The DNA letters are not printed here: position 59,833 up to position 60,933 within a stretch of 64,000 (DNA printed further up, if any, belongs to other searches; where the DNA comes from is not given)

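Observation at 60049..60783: Orphan 245-aa protein with lower GC and a strongly basic C-terminal tail, between the MFS remnant and recN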

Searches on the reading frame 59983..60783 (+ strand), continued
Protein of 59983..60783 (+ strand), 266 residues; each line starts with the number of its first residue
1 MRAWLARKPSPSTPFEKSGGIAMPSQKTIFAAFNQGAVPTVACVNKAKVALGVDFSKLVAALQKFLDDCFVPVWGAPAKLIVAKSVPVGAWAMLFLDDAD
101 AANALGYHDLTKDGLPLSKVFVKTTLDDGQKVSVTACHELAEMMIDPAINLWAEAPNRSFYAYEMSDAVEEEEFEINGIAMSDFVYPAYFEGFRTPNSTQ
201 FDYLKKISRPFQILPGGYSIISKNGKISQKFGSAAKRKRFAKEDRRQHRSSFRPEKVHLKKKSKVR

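Call 61: fold_search(model_id=the predicted structure, library=viral)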
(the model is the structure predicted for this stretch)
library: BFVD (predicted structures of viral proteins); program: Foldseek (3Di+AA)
matches with E <= 10: 312; with E <= 0.001: 1
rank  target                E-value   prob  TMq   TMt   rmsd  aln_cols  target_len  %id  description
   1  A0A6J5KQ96            5.2e-08  1.00  0.57  0.69   5.2       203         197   21  Uncharacterized protein [uncultured Caudovirales phage]
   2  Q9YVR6                7.8e-03  0.96  0.31  0.31   7.8       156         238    8  ORF MSV176 putative metalloprotease, similar to Homo sapiens GB:X89576 [Melanoplus sanguinipes entomopoxvirus]
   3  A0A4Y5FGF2            1.6e-02  0.93  0.27  0.26   4.8       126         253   10  Zn-dependent protease [Lactobacillus phage 3-521]
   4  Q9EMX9                2.0e-02  0.96  0.29  0.28   4.1       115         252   10  AMV070 [Amsacta moorei entomopoxvirus]
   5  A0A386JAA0            2.3e-02  0.92  0.25  0.14   4.3       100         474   14  Zinc-dependent metalloprotease [Heliothis virescens ascovirus 3h]
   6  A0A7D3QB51            2.6e-02  0.92  0.28  0.38   5.1       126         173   10  (no name in the UniProt tables at hand)
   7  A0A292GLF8            3.3e-02  0.75  0.27  0.37   8.5       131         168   10  (no name in the UniProt tables at hand)
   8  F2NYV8                3.8e-02  0.87  0.25  0.27   4.4        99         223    9  Complete DpAV4 genome [Diadromus pulchellus ascovirus 4a]
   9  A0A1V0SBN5            4.6e-02  0.90  0.27  0.07   4.8       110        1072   14  Zinc-dependent metalloprotease [Catovirus CTV1]
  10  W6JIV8                5.9e-02  0.89  0.32  0.29   5.4       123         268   15  Zinc-dependent metalloprotease [Alphaentomopoxvirus acuprea]
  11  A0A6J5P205            5.9e-02  0.60  0.26  0.36   5.8       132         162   10  Peptidase M10 metallopeptidase domain-containing protein [uncultured Caudovirales phage]
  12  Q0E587                7.1e-02  0.82  0.29  0.20   6.0       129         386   10  Putative matrix metalloproteinase [Spodoptera frugiperda ascovirus 1a]
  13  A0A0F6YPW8            7.6e-02  0.85  0.29  0.48   5.4       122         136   12  Uncharacterized protein [Sinorhizobium phage phiN3]
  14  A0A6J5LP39            8.6e-02  0.69  0.27  0.40   7.3       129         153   12  SprT-like [uncultured Caudovirales phage]
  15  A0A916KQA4            1.0e-01  0.72  0.27  0.17   4.6       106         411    8  Matrix metalloproteinase [Mythimna separata entomopoxvirus 'L']
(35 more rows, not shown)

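Call 71: find_encoding_contigs(protein=P0006, flank=3000, max_places=3)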
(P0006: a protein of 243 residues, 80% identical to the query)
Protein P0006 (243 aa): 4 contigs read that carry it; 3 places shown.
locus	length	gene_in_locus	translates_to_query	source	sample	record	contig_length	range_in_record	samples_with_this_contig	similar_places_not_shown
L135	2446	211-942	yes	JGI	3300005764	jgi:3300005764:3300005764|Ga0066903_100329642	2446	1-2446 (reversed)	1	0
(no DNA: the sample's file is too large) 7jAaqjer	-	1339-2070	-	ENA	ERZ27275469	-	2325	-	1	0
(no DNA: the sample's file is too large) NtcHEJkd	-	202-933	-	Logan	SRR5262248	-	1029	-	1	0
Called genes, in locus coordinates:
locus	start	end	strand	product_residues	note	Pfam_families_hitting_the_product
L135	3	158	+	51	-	?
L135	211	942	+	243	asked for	-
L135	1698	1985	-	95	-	-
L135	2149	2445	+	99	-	?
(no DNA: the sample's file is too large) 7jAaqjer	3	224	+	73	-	?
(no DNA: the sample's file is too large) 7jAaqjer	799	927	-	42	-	-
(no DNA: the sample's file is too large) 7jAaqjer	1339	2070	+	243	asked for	-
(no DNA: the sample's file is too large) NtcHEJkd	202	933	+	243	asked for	-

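Call 72: find_encoding_contigs(protein=P0004, flank=3000, max_places=2)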
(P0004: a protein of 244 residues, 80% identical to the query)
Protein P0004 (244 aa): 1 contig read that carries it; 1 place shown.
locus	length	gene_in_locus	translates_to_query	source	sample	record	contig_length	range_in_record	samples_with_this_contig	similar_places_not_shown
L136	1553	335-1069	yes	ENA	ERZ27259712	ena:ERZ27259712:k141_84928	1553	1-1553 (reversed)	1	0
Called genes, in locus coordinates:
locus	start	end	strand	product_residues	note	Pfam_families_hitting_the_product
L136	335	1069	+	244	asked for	-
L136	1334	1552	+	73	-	?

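Call 75: search_protein_families(library=pfam, proteins=[L087:4995-5699:+, L088:4902-5612:+, L089:3947-6406:+, L108:7989-8702:+, L121:7977-8744:+, L104:7950-8744:+, L100:7794-8711:+, L097:7002-8660:+, L110:7536-8840:+, L103:161-1240:+], max_evalue=0.1)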
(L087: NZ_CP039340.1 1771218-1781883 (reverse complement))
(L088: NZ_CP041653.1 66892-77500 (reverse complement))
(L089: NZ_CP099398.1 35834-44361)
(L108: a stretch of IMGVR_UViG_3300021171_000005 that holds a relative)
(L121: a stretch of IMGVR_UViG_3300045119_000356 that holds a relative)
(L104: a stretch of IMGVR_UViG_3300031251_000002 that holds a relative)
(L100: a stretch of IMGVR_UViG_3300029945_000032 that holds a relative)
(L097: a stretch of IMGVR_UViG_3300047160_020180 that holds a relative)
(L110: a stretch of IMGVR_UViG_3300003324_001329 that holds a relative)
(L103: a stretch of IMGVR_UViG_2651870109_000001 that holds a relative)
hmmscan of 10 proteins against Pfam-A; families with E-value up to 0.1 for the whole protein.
L087:4995-5699:+ (234 aa): 0 families

L088:4902-5612:+ (236 aa): 2 families
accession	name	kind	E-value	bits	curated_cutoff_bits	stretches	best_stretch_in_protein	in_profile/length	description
PF19126.5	DUF5810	-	0.064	13.8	26.9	0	95-145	14-63/66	Family of unknown function (DUF5810)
PF15637.11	Tox-HNH-HHH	-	0.07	13.9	26.1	0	195-222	46-73/103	HNH/Endo VII superfamily nuclease toxin with a HHH motif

L089:3947-6406:+ (819 aa): 2 families
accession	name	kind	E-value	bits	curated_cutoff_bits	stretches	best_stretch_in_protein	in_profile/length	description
PF13091.12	PLDc_2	-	6.3e-24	84.7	27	1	676-809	1-132/132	PLD-like domain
PF00614.28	PLDc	-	0.0037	17.7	21.9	1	757-779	4-26/28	Phospholipase D Active site motif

L108:7989-8702:+ (237 aa): 0 families

L121:7977-8744:+ (255 aa): 0 families

L104:7950-8744:+ (264 aa): 0 families

L100:7794-8711:+ (305 aa): 0 families

L097:7002-8660:+ (552 aa): 0 families

L110:7536-8840:+ (434 aa): 0 families

L103:161-1240:+ (359 aa): 1 family
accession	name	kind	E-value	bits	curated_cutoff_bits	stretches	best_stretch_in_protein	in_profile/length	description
PF20914.2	DNA_pol_IIIA_C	-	0.075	13.3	22.5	0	92-111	28-47/52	DNA polymerase III subunit alpha, C-terminal domain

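Call 77: search_protein_families(library=phrogs, proteins=[L099:4-1614:+, L099:1624-3903:+, L110:3492-5879:+, L116:4080-5768:+, L117:3382-4746:+, L117:5468-6835:+, L120:11247-13295:+, L122:565-1722:+, L127:4573-5877:+, L128:4786-5901:+], max_evalue=0.001)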
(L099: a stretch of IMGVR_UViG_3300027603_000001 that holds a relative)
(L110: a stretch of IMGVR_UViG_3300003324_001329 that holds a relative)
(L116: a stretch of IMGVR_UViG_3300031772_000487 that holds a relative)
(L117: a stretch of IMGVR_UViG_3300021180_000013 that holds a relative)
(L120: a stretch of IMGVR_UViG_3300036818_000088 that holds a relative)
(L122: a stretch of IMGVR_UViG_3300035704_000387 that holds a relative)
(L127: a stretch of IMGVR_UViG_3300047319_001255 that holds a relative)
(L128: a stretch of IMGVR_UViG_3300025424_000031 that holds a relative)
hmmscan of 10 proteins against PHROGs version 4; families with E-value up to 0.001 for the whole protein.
L099:4-1614:+ (536 aa): 4 families
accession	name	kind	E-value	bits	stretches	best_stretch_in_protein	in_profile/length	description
phrog_4971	-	tail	9.1e-19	68.9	2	233-334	182-281/283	major tail protein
phrog_33719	-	unknown function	7.6e-13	49.1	3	76-261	291-475/636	-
phrog_7440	-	tail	5.1e-11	43.2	1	149-240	248-334/354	major tail protein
phrog_1422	-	unknown function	0.0006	20.9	0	84-166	25-101/110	-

L099:1624-3903:+ (759 aa): 0 families

L110:3492-5879:+ (795 aa): 2 families
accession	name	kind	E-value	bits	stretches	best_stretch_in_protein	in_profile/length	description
phrog_367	-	DNA, RNA and nucleotide metabolism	3.5e-96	324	1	33-775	37-697/701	ribonucleotide reductase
phrog_84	-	DNA, RNA and nucleotide metabolism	2.6e-08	33.4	0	238-384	311-474/975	ribonucleoside-diphosphate reductase large subunit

L116:4080-5768:+ (562 aa): 1 family
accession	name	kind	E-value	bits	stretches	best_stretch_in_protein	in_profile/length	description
phrog_5725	-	other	4.2e-147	492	1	21-559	5-536/540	chaperonin groEL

L117:3382-4746:+ (454 aa): 0 families

L117:5468-6835:+ (455 aa): 0 families

L120:11247-13295:+ (682 aa): 1 family
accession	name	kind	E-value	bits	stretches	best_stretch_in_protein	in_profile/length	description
phrog_10963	-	head and packaging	7.4e-22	78.6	1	68-195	64-191/503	portal protein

L122:565-1722:+ (385 aa): 1 family
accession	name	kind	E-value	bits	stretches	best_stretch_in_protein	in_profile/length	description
phrog_6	-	tail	2.2e-13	50.7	1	35-306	95-351/548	baseplate wedge subunit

L127:4573-5877:+ (434 aa): 0 families

L128:4786-5901:+ (371 aa): 2 families
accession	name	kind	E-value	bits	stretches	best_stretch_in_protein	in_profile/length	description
phrog_708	-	tail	4e-05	22.4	1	256-336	845-926/1383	baseplate wedge subunit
phrog_19630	-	head and packaging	0.00045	19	1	246-336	1138-1231/1266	virion structural protein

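Call 79: list_cluster_members(proteins=[P0001, P0271, P0017, P0044, P0107])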
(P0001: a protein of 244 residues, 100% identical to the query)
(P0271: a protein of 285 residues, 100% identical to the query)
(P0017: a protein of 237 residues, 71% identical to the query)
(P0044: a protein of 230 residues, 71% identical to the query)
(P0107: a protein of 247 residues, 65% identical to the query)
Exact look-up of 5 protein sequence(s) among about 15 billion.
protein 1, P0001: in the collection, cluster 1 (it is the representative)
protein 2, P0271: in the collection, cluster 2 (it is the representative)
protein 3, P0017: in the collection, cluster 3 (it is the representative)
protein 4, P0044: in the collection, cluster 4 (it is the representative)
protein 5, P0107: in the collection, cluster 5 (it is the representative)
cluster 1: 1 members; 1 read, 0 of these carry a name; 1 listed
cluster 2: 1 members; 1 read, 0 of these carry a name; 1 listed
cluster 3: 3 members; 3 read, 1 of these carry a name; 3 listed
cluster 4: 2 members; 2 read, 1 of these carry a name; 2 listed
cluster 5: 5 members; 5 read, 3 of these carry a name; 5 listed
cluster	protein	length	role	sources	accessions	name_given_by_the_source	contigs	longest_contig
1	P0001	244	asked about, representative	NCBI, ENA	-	-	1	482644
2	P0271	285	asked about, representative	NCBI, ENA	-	-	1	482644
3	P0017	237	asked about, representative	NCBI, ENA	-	-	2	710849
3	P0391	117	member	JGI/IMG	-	hypothetical protein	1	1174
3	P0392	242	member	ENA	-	-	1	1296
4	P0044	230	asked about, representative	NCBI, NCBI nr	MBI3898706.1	MAG: hypothetical protein HY308_10480 [Gammaproteobacteria bacterium] | hypothetical protein [Gammaproteobacteria bacterium]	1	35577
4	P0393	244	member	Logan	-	-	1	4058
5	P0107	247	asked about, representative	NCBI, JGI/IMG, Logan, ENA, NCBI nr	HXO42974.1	MAG TPA: hypothetical protein VN999_16105 [Thermoanaerobaculia bacterium] | hypothetical protein [Thermoanaerobaculia bacterium]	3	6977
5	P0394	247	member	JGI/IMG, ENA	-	hypothetical protein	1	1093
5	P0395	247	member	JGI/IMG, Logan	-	hypothetical protein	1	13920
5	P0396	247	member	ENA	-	-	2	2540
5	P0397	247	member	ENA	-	-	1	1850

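Call 86: search_protein_families(library=pfam, alignment_id=A6, max_evalue=0.001)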
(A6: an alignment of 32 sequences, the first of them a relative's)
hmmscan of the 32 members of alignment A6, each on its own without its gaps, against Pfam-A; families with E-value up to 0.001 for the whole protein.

A. member 1, P0123 (441 aa): 0 families

B. families by the number of members that match (of 32 scanned): 13 families
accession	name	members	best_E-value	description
PF05990.18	DUF900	1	9.2e-39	Alpha/beta hydrolase of unknown function (DUF900)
PF13365.12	Trypsin_2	1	7.7e-12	Trypsin-like peptidase domain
PF01471.23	PG_binding_1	1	1.1e-11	Putative peptidoglycan binding domain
PF00149.33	Metallophos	1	5.8e-10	Calcineurin-like phosphoesterase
PF01510.30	Amidase_2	1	2.7e-08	N-acetylmuramoyl-L-alanine amidase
PF00535.33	Glycos_transf_2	1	3.1e-07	Glycosyl transferase family 2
PF00565.23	SNase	1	3.4e-06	Staphylococcal nuclease homologue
PF02709.20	Glyco_transf_7C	1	1.2e-05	N-terminal domain of galactosyltransferase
PF00089.32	Trypsin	1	2.8e-05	Trypsin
PF06028.17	DUF915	1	3.2e-05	Alpha/beta hydrolase of unknown function (DUF915)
PF10111.15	Glyco_tranf_2_2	1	7.4e-05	Glycosyltransferase like family 2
PF03330.24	DPBB_1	1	0.00037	Lytic transglycolase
PF01844.29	HNH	1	0.00069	HNH endonuclease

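Call 89: search_protein_families(library=pfam, proteins=[P0123, P0133, P0135, P0157, P0198, P0257, P0146, L092:7989-9104:+, L112:7662-8744:+, P0129], max_evalue=0.01)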
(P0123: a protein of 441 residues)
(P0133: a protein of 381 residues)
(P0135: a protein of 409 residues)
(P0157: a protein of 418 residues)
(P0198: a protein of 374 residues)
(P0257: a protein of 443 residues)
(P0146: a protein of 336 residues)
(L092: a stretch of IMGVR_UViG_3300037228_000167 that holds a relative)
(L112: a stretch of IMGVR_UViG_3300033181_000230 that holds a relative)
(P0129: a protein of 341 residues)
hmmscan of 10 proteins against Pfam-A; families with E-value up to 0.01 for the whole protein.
P0123 (441 aa): 0 families

P0133 (381 aa): 0 families

P0135 (409 aa): 0 families

P0157 (418 aa): 0 families

P0198 (374 aa): 2 families
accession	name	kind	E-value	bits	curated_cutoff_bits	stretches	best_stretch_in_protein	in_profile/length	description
PF01510.30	Amidase_2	-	2.7e-08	34.7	26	1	329-373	2-54/131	N-acetylmuramoyl-L-alanine amidase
PF03330.24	DPBB_1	-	0.00037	21.1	28.8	1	218-277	30-82/83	Lytic transglycolase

P0257 (443 aa): 0 families

P0146 (336 aa): 1 family
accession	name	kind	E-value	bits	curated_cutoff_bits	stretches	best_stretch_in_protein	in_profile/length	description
PF00565.23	SNase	-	3.4e-06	27.9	21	1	261-333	2-75/107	Staphylococcal nuclease homologue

L092:7989-9104:+ (371 aa): 0 families

L112:7662-8744:+ (360 aa): 0 families

P0129 (341 aa): 0 families
